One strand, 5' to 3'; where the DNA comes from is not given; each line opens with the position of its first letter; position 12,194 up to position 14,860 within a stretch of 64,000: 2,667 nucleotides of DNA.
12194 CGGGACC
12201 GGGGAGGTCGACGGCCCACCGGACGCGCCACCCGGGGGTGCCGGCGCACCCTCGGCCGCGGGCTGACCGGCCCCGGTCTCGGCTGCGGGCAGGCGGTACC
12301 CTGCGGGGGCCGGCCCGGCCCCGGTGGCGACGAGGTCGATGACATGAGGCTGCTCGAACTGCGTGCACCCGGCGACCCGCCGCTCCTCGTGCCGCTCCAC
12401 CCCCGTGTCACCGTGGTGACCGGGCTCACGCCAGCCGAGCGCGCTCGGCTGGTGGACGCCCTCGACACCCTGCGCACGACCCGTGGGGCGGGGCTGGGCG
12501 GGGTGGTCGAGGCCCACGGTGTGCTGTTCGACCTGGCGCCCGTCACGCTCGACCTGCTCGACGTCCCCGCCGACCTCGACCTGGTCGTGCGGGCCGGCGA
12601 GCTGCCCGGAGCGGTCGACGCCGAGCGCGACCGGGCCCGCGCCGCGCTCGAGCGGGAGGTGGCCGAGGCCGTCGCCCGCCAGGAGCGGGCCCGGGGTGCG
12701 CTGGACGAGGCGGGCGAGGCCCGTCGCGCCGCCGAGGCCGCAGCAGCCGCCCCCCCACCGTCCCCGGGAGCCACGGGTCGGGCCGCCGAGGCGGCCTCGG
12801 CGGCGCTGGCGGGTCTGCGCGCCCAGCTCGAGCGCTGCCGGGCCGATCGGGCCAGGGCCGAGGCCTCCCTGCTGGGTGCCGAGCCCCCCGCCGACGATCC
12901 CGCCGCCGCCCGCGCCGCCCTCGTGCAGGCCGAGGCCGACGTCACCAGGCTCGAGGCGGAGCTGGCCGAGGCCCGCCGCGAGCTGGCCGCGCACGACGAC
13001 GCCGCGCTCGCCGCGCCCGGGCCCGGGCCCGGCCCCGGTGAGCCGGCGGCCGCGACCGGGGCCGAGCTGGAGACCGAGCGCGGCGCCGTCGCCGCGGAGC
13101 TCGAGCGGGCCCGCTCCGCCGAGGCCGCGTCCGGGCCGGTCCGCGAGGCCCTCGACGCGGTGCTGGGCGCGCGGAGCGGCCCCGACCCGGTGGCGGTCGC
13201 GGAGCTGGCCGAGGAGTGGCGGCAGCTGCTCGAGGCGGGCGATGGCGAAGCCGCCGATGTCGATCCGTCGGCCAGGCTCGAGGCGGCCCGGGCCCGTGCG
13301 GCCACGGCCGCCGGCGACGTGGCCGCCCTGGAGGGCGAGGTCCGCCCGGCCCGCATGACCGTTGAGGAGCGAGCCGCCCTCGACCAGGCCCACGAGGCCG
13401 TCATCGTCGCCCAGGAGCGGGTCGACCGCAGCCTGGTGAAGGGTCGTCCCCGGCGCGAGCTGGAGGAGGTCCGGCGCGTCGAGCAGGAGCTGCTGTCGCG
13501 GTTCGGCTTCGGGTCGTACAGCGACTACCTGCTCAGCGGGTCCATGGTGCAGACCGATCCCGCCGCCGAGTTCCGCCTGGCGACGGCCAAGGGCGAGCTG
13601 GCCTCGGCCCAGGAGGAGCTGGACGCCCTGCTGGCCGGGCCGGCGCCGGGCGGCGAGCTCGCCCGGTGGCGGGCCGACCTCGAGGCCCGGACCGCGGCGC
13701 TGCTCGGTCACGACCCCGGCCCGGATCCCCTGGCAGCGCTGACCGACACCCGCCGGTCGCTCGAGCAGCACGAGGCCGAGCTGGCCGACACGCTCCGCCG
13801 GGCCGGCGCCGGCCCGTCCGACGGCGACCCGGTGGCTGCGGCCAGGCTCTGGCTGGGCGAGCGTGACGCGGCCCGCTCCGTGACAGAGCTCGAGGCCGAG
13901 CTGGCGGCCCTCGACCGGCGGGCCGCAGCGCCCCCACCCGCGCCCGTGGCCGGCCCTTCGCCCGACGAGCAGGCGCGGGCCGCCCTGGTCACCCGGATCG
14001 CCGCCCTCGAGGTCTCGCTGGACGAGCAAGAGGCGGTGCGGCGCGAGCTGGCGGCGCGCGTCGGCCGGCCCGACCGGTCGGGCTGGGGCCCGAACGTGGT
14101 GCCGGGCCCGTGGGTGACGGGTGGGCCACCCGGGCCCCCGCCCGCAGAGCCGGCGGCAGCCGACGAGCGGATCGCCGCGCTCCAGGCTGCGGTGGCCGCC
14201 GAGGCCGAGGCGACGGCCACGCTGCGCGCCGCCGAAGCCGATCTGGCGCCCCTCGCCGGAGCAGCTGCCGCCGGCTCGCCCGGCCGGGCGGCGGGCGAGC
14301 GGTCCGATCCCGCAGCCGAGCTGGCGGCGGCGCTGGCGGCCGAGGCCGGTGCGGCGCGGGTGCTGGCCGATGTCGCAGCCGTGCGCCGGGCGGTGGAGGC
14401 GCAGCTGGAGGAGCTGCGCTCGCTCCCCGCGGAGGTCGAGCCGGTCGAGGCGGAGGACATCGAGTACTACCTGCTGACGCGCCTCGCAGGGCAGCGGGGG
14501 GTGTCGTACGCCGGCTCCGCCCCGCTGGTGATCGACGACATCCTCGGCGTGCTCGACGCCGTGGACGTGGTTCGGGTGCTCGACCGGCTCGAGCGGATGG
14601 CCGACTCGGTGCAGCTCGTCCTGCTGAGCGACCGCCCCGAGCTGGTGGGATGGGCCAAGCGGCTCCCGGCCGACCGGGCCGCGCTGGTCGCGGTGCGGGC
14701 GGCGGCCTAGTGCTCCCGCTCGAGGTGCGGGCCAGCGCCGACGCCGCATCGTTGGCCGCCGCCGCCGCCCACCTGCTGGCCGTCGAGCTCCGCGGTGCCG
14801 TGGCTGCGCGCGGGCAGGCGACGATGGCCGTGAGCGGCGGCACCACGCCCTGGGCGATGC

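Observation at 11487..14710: SMC/RecF-like 788-aa coiled-coil protein whose ATPase head has lost the P-loop, downstream of SRPBCC and a small protein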

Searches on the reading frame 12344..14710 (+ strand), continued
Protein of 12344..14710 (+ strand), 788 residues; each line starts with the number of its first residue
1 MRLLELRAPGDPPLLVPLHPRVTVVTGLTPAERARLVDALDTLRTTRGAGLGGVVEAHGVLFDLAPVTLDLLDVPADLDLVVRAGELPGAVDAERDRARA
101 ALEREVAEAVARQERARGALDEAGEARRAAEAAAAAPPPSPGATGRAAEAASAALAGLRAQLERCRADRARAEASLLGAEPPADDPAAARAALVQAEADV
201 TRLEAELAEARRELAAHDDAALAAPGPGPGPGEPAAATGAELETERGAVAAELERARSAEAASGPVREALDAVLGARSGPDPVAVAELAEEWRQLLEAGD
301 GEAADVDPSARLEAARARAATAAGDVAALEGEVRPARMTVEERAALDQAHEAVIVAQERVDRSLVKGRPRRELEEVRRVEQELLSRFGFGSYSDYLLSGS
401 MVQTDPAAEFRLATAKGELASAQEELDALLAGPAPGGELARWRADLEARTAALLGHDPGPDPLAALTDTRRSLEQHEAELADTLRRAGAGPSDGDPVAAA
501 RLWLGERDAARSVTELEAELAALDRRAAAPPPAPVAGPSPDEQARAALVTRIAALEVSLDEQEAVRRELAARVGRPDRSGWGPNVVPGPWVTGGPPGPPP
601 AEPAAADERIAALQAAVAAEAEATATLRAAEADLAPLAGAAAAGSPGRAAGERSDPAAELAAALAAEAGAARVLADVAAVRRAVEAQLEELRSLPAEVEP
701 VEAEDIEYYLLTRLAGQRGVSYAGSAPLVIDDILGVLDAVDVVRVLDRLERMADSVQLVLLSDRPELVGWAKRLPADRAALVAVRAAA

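Call 40: find_encoding_contigs(protein=P0004, flank=7000, max_places=1)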
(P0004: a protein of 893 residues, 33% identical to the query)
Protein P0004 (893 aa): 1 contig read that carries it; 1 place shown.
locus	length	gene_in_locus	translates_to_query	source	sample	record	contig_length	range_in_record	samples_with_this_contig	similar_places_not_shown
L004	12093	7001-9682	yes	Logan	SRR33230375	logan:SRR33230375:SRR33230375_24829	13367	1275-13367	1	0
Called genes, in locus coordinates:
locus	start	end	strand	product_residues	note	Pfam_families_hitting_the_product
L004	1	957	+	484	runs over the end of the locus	-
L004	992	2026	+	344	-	PF13484:Fer4_16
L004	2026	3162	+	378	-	PF20706:GT4-conflict, PF00534:Glycos_transf_1, PF13692:Glyco_trans_1_4, PF13524:Glyco_trans_1_2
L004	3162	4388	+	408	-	PF00501:AMP-binding (weak)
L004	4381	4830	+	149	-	-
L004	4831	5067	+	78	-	-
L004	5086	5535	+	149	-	PF10604:Polyketide_cyc2, PF03364:Polyketide_cyc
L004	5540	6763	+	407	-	PF01656:CbiA (weak), PF02374:ArsA_ATPase, PF13614:AAA_31 (weak), PF17886:ArsA_HSP20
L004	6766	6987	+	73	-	-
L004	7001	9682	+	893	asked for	-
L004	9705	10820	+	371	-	PF18854:baeRF_family10, PF18856:baeRF_family12 (weak)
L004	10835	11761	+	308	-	PF00480:ROK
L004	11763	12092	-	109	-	?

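Call 41: find_encoding_contigs(protein=P0006, flank=7000, max_places=1)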
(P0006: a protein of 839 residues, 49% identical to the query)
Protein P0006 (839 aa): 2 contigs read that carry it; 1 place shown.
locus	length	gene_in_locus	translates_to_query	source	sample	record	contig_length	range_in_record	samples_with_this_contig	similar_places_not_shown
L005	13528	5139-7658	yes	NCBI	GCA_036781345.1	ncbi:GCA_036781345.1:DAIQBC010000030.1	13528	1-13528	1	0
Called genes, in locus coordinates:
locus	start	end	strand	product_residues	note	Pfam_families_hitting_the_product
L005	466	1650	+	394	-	PF12838:Fer4_7 (faint), PF13484:Fer4_16, PF13646:HEAT_2 (weak)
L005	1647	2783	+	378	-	PF13439:Glyco_transf_4 (weak), PF00534:Glycos_transf_1, PF13692:Glyco_trans_1_4, PF13524:Glyco_trans_1_2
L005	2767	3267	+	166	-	-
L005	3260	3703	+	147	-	PF10604:Polyketide_cyc2, PF03364:Polyketide_cyc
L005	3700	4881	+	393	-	PF01656:CbiA (weak), PF02374:ArsA_ATPase, PF13614:AAA_31 (weak), PF17886:ArsA_HSP20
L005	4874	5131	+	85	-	PF27253:AF_1253 (weak)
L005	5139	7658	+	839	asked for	-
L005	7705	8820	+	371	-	PF18854:baeRF_family10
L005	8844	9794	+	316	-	PF00480:ROK, PF01869:BcrAD_BadFG (faint)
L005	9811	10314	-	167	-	PF00719:Pyrophosphatase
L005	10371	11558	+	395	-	PF00155:Aminotran_1_2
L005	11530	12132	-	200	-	PF00440:TetR_N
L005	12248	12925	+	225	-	PF01842:ACT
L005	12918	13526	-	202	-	?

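Call 42: find_encoding_contigs(protein=P0002, flank=7000, max_places=1)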
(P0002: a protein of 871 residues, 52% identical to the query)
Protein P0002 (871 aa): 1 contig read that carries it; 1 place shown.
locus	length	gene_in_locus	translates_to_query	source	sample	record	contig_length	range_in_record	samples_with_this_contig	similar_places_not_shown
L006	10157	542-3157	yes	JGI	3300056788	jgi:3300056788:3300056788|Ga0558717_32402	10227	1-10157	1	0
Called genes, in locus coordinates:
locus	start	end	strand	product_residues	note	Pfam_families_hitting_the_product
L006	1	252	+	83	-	?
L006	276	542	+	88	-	-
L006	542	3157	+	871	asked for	-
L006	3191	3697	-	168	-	PF00719:Pyrophosphatase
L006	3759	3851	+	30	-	-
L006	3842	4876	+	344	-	PF00155:Aminotran_1_2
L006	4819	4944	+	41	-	-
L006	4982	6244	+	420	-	PF00989:PAS, PF08448:PAS_4, PF13426:PAS_9, PF08447:PAS_3, PF00989:PAS, PF08448:PAS_4, PF08447:PAS_3, PF00990:GGDEF, +1 more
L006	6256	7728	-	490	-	PF00370:FGGY_N, PF02782:FGGY_C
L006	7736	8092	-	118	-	-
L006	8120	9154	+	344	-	PF00365:PFK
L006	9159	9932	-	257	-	PF10646:Germane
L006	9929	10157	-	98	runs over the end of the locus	?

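Call 43: find_encoding_contigs(protein=P0019, flank=7000, max_places=1)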
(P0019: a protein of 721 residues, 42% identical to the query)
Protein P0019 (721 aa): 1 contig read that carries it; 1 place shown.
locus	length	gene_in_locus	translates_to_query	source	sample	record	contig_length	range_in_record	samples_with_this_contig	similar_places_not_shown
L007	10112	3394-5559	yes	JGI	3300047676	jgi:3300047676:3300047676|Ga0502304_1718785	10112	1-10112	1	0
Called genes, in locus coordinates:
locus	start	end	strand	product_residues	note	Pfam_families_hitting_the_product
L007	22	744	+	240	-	PF02374:ArsA_ATPase, PF17886:ArsA_HSP20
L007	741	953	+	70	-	-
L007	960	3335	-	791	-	PF04932:Wzy_C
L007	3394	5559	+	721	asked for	-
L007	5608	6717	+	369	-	PF18854:baeRF_family10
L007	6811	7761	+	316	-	PF00480:ROK, PF01869:BcrAD_BadFG (faint)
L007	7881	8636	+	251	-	PF00296:Bac_luciferase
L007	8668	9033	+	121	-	PF00072:Response_reg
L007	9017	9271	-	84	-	-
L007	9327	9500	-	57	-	-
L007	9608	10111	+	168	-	?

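Call 64: search_protein_representatives(alignment_id=A1)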
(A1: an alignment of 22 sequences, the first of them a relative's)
Query: 22 sequences, 843 profile positions. Proteins with E-value up to 0.001 (for the whole library): 1702; up to 1e-10: 1021; up to 1e-30: 520. The best 150 are listed.
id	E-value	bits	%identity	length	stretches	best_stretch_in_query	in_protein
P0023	1.8e-244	830.7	-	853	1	1-841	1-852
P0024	7.3e-242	822.1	-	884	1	1-839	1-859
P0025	3.4e-237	806.7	-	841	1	1-842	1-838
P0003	9.2e-236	801.9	-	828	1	1-842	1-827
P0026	3.7e-230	783.4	-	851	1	1-842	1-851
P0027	1.1e-229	781.9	-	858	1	1-841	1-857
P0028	6.0e-228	776.1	-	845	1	8-841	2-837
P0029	5.6e-226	769.5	-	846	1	1-841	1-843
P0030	1.1e-223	762.0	-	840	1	1-840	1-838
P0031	2.8e-222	757.3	-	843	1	1-842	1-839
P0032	4.3e-215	733.5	-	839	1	1-841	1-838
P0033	1.0e-214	732.3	-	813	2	358-841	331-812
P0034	1.5e-208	711.9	-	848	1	1-839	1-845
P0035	4.4e-207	707.0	-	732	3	254-582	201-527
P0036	1.5e-203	695.3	-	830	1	1-841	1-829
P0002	1.4e-191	655.7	-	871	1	1-839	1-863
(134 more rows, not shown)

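Call 70: search_protein_families(library=padloc, proteins=[window:12344-14707:+, L001:6506-7672:+], max_evalue=0.01)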
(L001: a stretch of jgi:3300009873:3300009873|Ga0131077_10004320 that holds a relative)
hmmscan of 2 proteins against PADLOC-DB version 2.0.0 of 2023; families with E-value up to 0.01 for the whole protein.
window:12344-14707:+ (788 aa): 0 families

L001:6506-7672:+ (389 aa): 2 families
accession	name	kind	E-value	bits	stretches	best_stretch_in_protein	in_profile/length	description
PDLC04559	PDC-M28B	-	0.00015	19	1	2-37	130-165/438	-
PDLC04140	mad8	-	0.0042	14.7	1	1-40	27-68/314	mads_8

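Call 71: search_protein_families(library=ncbifam, proteins=[L001:6506-7672:+], max_evalue=0.001)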
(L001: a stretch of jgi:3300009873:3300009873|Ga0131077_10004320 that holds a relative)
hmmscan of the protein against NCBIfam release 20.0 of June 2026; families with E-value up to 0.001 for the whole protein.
L001:6506-7672:+ (389 aa): 19 families
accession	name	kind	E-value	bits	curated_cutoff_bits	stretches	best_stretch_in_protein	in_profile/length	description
TIGR00345.1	GET3_arsA_TRC40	subfamily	9.6e-75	251.9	135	1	5-299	1-295/299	TRC40/GET3/ArsA family transport-energizing ATPase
NF050088.1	Get3_fold_NosAFP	equivalog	1.4e-47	162.5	325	1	2-385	3-364/364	Get3/ArsA fold putative tail anchor-mediating ATPase NosAFP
NF041417.1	ArsA_halo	exception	6.1e-36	124.3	800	2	2-153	334-490/617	arsenical pump-driving ATPase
TIGR04291.1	arsen_driv_ArsA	equivalog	4e-29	101.7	650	1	3-299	5-287/565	arsenical pump-driving ATPase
NF053621.1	ATPseBagBMYCTU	equivalog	7e-16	58.3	521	1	2-49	13-60/371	ATPase BagB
NF053622.1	ATPseBagAMYCTU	equivalog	4.3e-12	46.1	400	1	2-149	8-166/325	ATPase BagA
NF041546.1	ParA_partition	equivalog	3.2e-09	36.6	180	1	6-53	5-52/203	ParA family partition ATPase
TIGR01969.1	minD_arch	subfamily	2.6e-08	33.4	201.75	1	3-38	3-38/251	cell division ATPase MinD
TIGR01968.1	minD_bact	equivalog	2.6e-07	30.3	212.9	1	4-38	5-39/261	septum site-determining protein MinD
TIGR03371.1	cellulose_yhjQ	equivalog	2.6e-06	27.1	157.85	1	2-62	3-62/246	cellulose biosynthesis protein BcsQ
NF009701.0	PRK13230.1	subfamily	7.7e-06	25.1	350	1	1-47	1-47/291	nitrogenase reductase-like protein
NF033200.1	F430_CfbC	exception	1.9e-05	24.1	402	1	7-43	6-42/260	Ni-sirohydrochlorin a,c-diamide reductive cyclase ATP-dependent reductase subunit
TIGR01287.1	nifH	equivalog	4.9e-05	22.8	394.35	1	6-44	5-43/275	nitrogenase iron protein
NF008079.0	PRK10818.1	equivalog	0.00011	21.7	508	1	3-38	5-40/270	septum site-determining protein MinD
TIGR01281.1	DPOR_bchL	equivalog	0.00011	21.6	345.15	1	4-44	3-43/268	ferredoxin:protochlorophyllide reductase (ATP-dependent) iron-sulfur ATP-binding protein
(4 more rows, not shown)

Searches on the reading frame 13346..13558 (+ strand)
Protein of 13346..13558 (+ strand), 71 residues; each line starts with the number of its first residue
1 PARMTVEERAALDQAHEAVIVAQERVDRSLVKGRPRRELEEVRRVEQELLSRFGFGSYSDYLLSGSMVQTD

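Call 73: search_solved_structures(query=A8, max_evalue=10, show_alignments=2)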
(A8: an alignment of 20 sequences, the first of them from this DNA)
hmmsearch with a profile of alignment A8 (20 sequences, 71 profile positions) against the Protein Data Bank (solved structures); distinct sequences matched with E-value up to 10: 3.
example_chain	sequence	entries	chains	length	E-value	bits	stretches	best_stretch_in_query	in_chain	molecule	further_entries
8j07_c2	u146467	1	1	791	0.42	13.9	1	25-65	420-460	IQ and ubiquitin-like domain-containing protein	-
9fi8_HO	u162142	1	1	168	0.82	12.9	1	6-45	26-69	mS152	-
9hqv_Ys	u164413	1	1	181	0.97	12.7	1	6-45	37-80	mS135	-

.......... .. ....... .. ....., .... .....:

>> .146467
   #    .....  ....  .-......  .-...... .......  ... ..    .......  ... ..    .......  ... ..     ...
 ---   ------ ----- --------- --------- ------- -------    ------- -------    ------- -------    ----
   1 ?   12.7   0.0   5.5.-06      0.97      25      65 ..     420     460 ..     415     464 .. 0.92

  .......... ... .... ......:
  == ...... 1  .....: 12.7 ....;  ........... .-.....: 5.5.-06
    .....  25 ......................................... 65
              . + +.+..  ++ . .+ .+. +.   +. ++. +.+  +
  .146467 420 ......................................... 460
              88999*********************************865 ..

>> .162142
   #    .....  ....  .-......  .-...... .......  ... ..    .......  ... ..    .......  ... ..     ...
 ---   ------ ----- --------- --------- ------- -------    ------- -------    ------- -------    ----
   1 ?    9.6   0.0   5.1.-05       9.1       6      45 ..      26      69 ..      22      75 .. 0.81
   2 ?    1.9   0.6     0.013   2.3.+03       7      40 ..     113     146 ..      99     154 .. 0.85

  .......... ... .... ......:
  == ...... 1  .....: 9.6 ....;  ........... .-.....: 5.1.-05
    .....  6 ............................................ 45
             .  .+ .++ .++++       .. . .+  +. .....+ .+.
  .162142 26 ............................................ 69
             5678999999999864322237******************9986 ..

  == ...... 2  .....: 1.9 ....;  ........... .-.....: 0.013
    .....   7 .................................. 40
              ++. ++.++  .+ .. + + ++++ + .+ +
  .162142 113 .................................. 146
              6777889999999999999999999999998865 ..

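Call 74: search_protein_families(library=pfam, alignment_id=A8, max_evalue=10)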
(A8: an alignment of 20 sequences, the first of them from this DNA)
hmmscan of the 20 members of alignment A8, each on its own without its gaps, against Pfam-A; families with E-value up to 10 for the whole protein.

A. member 1, seq(71 aa): 0 families

B. families by the number of members that match (of 20 scanned): 5 families
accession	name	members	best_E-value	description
PF09130.16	DUF1932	2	0.00068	Domain of unknown function (DUF1932)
PF11503.13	YNR034W-A-like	2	0.094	YNR034W-A-like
PF07820.17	TraC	1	0.0052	TraC-like protein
PF19574.5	LolA_3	1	0.015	Outer membrane lipoprotein carrier protein LolA-like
PF08936.15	CsoSCA_C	1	0.068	Carboxysome Shell Carbonic Anhydrase, C-terminal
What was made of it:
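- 13349..13558 (+): Conserved central apex block (aa 336-405; consensus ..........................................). It is helical and family-specific, and is the presumed turn-around or dimerisation module. No relative in PDB or Pfam (calls 73, 74).
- On SMC proper (Smc/ScpAB, condensin, cohesin, MukBEF, JetABC): The central block has no relative in PDB or Pfam (calls 73, 74).
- Tried and rejected: It has no relative in PDB or Pfam (calls 73, 74).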
